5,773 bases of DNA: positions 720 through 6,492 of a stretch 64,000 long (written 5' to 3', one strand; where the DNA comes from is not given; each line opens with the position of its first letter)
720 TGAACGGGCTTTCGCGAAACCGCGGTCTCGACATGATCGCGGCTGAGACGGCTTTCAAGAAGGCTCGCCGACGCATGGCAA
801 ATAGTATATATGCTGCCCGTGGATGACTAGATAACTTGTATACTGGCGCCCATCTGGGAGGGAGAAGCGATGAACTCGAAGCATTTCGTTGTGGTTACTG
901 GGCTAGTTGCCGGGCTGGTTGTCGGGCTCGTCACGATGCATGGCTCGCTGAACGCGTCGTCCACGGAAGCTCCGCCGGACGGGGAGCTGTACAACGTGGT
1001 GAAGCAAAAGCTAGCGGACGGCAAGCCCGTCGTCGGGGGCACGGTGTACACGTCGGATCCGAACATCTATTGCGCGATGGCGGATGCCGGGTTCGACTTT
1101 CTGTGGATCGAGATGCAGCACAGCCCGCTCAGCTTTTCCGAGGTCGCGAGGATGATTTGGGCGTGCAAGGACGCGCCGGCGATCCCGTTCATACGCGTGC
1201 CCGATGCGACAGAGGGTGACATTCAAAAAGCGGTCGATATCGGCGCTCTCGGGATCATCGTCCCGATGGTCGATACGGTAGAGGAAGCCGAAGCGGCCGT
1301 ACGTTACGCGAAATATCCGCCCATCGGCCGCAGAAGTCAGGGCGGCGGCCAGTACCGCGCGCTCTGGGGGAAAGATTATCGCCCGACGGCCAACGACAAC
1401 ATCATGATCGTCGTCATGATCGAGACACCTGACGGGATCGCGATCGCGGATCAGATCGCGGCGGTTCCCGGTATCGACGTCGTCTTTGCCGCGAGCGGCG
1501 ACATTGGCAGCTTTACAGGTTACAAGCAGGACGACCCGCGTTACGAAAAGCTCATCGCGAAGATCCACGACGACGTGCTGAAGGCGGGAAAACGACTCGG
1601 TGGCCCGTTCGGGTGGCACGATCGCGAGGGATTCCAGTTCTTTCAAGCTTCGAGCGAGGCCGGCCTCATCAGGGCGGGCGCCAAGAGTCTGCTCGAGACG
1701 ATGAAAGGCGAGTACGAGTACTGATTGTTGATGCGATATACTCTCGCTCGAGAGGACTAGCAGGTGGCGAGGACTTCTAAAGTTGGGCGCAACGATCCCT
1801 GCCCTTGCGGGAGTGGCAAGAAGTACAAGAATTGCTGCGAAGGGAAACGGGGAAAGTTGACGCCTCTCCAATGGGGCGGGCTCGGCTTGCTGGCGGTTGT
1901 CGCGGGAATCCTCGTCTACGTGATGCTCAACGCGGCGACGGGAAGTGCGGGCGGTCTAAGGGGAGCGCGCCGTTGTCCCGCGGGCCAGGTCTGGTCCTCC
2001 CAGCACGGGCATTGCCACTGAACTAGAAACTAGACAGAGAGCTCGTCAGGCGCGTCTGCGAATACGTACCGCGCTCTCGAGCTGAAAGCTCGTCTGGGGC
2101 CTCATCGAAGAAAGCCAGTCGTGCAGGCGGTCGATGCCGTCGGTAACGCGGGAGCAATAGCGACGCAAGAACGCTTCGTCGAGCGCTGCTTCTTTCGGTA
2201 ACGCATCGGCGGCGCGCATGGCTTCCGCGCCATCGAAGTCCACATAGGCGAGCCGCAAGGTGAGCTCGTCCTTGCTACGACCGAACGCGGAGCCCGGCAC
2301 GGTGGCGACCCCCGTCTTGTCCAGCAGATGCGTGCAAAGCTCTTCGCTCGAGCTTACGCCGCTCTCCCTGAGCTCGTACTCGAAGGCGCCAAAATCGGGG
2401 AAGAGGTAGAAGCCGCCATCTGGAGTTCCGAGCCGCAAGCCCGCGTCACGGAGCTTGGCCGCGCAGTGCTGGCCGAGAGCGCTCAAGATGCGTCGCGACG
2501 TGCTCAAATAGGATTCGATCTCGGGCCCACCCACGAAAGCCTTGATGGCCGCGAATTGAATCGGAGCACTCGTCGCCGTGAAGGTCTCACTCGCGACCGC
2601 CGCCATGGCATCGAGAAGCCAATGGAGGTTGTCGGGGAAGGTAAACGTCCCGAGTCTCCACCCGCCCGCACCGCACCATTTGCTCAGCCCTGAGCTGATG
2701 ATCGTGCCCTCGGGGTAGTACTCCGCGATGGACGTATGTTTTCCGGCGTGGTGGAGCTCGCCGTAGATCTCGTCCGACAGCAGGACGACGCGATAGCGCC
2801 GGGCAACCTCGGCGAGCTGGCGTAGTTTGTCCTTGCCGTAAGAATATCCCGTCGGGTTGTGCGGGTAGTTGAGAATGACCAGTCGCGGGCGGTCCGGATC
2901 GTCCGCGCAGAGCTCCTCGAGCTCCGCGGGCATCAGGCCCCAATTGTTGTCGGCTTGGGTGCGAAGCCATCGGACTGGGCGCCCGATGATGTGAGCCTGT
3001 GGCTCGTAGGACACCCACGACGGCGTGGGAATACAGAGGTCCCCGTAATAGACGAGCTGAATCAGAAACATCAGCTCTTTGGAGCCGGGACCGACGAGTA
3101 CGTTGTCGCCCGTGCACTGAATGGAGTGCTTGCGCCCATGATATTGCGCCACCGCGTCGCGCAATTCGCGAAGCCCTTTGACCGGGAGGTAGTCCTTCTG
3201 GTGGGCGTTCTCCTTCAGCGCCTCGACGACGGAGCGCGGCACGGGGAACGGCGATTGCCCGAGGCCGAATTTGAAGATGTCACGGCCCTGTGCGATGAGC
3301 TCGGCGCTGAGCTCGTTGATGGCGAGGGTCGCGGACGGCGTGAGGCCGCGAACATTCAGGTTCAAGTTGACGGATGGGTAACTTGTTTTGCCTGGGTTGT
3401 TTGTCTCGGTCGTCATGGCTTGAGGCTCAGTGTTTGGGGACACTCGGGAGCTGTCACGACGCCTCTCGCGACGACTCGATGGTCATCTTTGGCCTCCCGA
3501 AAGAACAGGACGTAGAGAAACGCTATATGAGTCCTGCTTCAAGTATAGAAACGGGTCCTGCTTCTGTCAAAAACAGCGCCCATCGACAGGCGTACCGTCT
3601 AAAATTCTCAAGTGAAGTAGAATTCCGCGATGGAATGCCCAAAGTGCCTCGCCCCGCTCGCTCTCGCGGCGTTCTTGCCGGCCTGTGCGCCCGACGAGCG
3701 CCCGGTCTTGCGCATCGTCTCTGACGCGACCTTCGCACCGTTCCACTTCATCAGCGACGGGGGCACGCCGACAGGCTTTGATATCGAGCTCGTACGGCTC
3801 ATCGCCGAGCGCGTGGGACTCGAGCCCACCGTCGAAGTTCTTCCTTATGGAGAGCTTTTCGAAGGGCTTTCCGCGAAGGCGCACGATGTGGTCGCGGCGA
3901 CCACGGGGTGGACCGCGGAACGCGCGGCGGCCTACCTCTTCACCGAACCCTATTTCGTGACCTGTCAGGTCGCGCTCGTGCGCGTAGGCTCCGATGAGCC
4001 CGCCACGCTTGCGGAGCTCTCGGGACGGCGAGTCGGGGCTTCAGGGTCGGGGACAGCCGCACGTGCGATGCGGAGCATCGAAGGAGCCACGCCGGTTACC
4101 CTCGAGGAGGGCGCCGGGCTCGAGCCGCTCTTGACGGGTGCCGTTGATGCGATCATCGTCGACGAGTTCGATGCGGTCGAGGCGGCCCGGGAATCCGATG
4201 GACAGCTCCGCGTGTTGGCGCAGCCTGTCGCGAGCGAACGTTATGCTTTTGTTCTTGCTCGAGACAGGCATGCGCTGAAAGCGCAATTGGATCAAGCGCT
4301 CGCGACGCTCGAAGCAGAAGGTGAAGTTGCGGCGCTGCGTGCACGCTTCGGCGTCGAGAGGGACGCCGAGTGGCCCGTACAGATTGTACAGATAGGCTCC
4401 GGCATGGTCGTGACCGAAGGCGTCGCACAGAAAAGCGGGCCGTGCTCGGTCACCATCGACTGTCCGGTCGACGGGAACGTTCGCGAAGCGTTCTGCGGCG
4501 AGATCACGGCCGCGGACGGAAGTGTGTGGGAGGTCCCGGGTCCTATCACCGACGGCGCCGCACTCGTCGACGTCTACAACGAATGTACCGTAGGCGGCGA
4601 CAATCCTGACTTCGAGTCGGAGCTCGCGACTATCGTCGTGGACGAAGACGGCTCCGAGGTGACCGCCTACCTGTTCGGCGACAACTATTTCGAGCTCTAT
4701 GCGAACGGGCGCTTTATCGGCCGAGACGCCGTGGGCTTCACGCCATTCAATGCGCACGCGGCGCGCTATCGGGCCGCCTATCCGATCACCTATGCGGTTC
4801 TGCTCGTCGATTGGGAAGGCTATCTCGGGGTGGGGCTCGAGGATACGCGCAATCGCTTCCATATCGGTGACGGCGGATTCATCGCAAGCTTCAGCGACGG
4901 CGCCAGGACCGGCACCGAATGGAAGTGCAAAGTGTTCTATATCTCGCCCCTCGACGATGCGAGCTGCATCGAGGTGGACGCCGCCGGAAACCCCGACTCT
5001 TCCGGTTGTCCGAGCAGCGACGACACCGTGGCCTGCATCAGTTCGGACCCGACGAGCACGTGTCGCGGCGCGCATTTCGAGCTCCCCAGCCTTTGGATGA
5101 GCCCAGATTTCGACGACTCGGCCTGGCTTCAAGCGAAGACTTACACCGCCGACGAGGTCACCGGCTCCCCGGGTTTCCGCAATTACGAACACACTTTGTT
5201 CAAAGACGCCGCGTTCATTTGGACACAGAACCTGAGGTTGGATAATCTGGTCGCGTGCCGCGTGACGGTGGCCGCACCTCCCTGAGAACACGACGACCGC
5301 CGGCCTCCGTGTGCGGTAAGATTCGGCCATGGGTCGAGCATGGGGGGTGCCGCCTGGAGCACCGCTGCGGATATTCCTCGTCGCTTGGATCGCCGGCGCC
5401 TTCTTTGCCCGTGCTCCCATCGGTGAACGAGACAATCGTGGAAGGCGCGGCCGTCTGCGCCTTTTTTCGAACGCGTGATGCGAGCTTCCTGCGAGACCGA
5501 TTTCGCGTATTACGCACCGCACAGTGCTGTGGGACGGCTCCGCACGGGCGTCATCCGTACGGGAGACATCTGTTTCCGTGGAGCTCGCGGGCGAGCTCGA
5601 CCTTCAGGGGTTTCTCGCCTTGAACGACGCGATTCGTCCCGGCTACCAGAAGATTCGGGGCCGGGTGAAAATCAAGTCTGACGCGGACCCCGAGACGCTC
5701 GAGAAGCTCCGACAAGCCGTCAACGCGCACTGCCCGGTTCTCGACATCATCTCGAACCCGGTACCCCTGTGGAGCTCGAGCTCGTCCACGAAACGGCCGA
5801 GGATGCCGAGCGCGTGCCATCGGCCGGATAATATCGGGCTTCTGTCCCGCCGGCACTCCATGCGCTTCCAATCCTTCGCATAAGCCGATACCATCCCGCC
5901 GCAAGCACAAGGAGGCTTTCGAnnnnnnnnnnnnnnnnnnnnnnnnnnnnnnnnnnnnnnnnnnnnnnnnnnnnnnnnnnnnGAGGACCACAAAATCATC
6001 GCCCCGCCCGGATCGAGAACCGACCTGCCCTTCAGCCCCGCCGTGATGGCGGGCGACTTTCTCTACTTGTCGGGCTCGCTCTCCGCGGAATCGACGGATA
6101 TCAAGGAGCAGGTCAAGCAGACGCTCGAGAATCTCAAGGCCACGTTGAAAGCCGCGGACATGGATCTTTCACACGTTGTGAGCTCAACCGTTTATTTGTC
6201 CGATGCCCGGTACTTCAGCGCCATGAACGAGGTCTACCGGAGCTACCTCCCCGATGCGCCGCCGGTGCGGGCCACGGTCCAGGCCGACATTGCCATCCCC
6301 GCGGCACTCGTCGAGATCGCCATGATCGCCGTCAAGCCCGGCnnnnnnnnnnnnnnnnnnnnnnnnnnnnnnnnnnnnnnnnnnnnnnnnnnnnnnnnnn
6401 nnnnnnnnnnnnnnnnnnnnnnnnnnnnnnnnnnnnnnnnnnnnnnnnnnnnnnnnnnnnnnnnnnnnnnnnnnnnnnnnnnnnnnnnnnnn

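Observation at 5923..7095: Secreted single-chain triple RidA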

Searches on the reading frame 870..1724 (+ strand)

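Call 3: search_protein_families(library=pfam, proteins=[window:870-1724:+], max_evalue=0.01)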
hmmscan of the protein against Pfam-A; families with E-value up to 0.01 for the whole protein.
window:870-1724:+ (284 aa): 2 families
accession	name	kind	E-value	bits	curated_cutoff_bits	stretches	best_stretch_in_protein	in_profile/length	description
PF03328.21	HpcH_HpaI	-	9.4e-24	84.4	25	1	63-244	10-184/221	HpcH/HpaI aldolase/citrate lyase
PF02896.24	PEP-utilizers_C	-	0.01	15.5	22.8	0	118-198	128-195/293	PEP-utilising enzyme, PEP-binding domain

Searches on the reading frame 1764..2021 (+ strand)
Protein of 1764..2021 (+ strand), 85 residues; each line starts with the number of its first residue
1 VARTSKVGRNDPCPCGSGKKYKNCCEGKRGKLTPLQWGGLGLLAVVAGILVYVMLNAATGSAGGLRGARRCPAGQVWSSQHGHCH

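Call 54: search_protein_families(library=pfam, proteins=[window:1764-2021:+], max_evalue=0.01)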
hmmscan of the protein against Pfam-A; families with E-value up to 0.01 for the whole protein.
window:1764-2021:+ (85 aa): 1 family
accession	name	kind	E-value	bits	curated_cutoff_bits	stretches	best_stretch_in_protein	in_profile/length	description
PF02810.21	SEC-C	-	1.9e-10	40.8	20.4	1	9-26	1-18/19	SEC-C motif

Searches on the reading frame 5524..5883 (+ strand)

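Call 3: search_protein_families(library=pfam, proteins=[window:5524-5883:+], max_evalue=0.01)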
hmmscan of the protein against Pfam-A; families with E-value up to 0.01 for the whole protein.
window:5524-5883:+ (119 aa): 1 family
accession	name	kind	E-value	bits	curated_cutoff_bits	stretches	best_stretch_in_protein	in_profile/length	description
PF02566.24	OsmC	-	1.5e-08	35.4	27.5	1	15-83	36-98/100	OsmC-like protein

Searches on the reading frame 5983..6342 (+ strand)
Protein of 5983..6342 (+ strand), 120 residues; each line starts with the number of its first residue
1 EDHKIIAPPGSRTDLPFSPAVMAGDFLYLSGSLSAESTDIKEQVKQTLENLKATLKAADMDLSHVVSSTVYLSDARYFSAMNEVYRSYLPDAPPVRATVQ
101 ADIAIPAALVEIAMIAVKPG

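Call 56: search_protein_families(library=ncbifam, proteins=[window:5983-6342:+], max_evalue=0.001)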
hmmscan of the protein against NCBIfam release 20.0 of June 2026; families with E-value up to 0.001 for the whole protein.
seq(120 aa): 3 families
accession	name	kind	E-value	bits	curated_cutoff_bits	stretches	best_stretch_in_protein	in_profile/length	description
TIGR00004.1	TIGR00004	subfamily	2.5e-22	79.4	106.25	1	16-118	15-125/125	Rid family detoxifying hydrolase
TIGR03610.1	RutC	equivalog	2.4e-17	63.2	169.1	1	4-116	4-124/127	pyrimidine utilization protein C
NF008490.0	PRK11401.1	equivalog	2.9e-10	40.1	222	1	37-118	43-127/129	enamine/imine deaminase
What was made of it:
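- On Rid / YjgF / YER057c / UK114 superfamily (PF01042): Each repeat alone matches Rid models at E of 1e-21 to 1e-23 (call 56).
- Per-domain scores fall below the curated RidA-subfamily cutoff (call 56).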
